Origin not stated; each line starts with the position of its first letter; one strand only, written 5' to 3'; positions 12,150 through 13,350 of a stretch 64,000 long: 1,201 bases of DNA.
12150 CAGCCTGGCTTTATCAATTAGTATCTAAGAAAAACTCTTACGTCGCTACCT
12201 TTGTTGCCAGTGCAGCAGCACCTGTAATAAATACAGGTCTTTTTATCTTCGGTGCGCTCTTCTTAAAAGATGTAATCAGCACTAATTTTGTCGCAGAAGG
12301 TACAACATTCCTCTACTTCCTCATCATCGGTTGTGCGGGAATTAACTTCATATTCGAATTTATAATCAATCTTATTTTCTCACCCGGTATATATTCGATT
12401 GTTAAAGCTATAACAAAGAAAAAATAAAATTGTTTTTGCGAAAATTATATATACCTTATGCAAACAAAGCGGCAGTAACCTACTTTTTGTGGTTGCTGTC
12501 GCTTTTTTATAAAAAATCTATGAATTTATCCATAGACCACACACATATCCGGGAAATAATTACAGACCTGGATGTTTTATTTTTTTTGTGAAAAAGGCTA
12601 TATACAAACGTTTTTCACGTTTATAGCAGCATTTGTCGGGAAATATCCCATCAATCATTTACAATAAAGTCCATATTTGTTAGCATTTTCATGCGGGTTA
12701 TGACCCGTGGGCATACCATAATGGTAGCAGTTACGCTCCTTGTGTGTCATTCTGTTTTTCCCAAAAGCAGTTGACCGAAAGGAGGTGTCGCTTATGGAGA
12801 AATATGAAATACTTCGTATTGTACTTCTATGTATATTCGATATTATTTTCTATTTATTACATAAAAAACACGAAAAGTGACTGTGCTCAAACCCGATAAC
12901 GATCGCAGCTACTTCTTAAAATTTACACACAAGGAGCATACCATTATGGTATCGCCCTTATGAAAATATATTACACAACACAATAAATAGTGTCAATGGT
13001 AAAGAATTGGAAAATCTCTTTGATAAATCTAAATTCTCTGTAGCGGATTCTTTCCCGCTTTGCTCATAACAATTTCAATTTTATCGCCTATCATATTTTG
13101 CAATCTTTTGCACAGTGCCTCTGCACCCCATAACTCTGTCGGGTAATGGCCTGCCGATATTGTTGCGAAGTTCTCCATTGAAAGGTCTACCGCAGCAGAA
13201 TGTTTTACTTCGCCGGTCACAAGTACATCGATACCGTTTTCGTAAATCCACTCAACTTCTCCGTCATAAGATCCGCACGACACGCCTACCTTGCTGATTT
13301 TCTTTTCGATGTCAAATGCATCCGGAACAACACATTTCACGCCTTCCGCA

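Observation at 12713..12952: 28-aa hydrophobic mini-ORF with strong RBS enclosed by about 27-bp inverted repeats in an otherwise empty 600-bp gap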

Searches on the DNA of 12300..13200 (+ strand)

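Call 3: search_rna_families(source=window, start=12300, end=13200, threshold=evalue, max_evalue=10, show_alignments=3)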
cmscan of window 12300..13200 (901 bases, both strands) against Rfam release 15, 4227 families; matches with E-value up to 10: 8.
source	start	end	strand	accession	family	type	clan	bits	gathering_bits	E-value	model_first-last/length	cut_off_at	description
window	12402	12505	+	RF04342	Plastid-psbA-1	Cis-reg;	CL00153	26.9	54.3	0.42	1-114/114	no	Plastid-psbA-1 3UTR RNA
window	12749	12770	-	RF00180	REN-SRE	Cis-reg;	-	21.9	41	0.0085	1-22/37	no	Renin stability regulatory element (REN-SRE)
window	12407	12508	+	RF00112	CyaR_RyeE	Gene; sRNA;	-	16.5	47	5.9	1-85/85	no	CyaR/Rye RNA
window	12971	12995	+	RF00903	mir-359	Gene; miRNA;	-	16.4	68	5.2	30-54/83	no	mir-359 microRNA precursor family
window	12767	12870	+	RF01412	BsrG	Gene; sRNA;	-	16.3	55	0.22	35-145/259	no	BsrG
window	12322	12362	+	RF00993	mir-1473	Gene; miRNA;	-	15.5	95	5.5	17-63/80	no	mir-1473 microRNA precursor family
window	12380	12504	+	RF01416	NrrF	Gene; antisense;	-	14.9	60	3.3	1-160/160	no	NrrF RNA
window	12353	12451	-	RF00685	mir-36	Gene; miRNA;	CL00088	14.6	48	5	1-103/103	no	mir-36 microRNA precursor family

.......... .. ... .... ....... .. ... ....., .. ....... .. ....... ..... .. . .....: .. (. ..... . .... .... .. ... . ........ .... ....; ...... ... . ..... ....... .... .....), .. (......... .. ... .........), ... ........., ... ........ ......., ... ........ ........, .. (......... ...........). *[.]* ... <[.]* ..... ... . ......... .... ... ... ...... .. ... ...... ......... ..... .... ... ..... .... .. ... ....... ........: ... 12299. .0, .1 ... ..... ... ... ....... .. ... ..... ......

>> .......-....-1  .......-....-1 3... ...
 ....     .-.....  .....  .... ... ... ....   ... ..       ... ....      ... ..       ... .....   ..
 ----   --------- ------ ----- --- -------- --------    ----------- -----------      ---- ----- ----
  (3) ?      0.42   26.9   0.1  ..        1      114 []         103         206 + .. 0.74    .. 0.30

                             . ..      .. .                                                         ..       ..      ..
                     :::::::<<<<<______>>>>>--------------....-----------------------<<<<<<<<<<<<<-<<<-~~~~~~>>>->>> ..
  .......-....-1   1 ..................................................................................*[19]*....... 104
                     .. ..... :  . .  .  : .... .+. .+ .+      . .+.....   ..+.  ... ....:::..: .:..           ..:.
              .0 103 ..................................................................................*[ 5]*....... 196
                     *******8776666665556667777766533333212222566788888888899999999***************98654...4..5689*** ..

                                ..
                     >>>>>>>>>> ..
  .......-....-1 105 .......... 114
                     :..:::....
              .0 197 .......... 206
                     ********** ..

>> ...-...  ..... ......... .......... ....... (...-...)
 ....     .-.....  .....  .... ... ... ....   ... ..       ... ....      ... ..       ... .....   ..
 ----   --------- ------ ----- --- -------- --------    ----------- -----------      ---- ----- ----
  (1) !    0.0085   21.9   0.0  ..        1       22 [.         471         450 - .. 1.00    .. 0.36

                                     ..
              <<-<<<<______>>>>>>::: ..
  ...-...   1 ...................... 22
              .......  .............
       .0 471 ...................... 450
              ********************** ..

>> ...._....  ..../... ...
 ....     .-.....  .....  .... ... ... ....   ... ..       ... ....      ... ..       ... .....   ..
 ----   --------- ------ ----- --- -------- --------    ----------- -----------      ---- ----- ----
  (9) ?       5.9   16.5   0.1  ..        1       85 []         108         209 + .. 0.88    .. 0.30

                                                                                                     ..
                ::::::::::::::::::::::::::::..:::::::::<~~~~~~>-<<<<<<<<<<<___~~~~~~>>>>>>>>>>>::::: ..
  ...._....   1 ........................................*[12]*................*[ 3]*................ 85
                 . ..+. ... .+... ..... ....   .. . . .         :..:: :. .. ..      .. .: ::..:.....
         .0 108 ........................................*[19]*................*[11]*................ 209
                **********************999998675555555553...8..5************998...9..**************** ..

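Call 42: search_dna_similar(query=window:12640-13016:+, collection=plasmids, mode=distant, max_evalue=0.01)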
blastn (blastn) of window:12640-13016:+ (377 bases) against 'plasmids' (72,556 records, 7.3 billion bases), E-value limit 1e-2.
No match.

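Call 43: search_dna_similar(query=window:12640-13016:+, collection=phages, mode=distant, max_evalue=0.01)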
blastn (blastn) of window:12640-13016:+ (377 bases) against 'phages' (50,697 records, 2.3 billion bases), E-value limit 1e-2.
No match.

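Call 61: build_rna_model(alignment_id=A1, structure=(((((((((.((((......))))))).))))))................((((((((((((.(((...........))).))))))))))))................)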
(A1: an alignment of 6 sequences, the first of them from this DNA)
Model R1 built from alignment A1 (6 sequences, 109 columns); structure: as given.
model positions 105; base pairs 28; branch points 1; effective number of sequences 1.23; information 0.59 bits per position. Calibrated on 0.2 Mb of random sequence (short: E-values are rough).
structure used (alignment columns):
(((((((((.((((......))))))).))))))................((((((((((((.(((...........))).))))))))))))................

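Call 62: search_with_rna_model(model_id=R1, sources=[window, L008, L009, L010, L011, L012, L013, L014, L015, L016, L017, L019, L030, L032, L034, L038, L039, L040, L041, L042, L044, L045, L046, L047, L048, L049, L050, L051, L001, L006], max_evalue=10)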
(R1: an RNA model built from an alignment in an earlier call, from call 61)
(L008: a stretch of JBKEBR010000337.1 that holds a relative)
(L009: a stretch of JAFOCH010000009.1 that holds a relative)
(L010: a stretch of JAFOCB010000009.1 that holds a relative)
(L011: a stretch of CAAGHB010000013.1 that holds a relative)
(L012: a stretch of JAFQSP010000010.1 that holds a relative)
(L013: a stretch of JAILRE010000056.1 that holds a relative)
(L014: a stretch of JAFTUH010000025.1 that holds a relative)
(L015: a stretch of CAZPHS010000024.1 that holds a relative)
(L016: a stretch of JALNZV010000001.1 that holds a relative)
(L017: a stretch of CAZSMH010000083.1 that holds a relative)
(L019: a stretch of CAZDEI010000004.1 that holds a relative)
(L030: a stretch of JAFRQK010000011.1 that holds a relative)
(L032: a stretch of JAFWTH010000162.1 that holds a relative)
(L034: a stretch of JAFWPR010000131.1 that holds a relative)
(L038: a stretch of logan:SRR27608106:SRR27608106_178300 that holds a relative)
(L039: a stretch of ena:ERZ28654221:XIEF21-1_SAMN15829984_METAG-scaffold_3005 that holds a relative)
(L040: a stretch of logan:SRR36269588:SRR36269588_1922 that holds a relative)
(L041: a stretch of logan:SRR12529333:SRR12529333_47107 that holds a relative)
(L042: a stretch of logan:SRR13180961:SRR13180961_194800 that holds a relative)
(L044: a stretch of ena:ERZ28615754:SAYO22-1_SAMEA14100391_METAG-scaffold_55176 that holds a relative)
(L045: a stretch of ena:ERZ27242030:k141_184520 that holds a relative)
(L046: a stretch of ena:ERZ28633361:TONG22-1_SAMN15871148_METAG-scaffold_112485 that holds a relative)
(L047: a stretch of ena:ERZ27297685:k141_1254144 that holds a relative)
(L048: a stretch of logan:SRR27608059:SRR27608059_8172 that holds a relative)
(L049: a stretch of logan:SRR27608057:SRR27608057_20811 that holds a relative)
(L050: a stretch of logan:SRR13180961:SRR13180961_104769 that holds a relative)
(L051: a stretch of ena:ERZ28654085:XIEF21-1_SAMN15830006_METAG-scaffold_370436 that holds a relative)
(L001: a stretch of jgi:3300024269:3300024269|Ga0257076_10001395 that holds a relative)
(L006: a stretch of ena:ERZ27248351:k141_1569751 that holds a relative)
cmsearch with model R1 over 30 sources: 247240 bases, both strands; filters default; matches with E-value up to 10: 20.
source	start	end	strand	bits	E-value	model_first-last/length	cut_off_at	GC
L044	1212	1316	+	118.8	1.9e-24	1-105/105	no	0.36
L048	5033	5136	-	115.6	9.9e-24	1-105/105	no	0.38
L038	3774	3880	+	112.2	6.1e-23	1-105/105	no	0.42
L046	1187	1291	+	111.4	9.2e-23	1-105/105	no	0.41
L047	1025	1129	+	111.4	9.2e-23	1-105/105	no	0.41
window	12859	12961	-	107.9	5.7e-22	1-105/105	no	0.39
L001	5848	5950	+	107.9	5.7e-22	1-105/105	no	0.39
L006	6032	6134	-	107.9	5.7e-22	1-105/105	no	0.39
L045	1191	1297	+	100.9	2.3e-20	1-105/105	no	0.42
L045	1240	1285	-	21.6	0.032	45-90/105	no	0.41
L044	1259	1303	-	18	0.22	46-90/105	no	0.38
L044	1165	1244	-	17.3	0.32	1-105/105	no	0.3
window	8223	8346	-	16.9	0.39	1-105/105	no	0.3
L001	10463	10586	+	16.9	0.39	1-105/105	no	0.3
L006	1396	1519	-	16.9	0.39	1-105/105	no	0.3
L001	5781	5880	-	16.8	0.42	1-105/105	no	0.3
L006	6102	6201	+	16.8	0.42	1-105/105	no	0.3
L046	1140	1219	-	15.4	0.87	1-105/105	no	0.31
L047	978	1057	-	15.4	0.87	1-105/105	no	0.31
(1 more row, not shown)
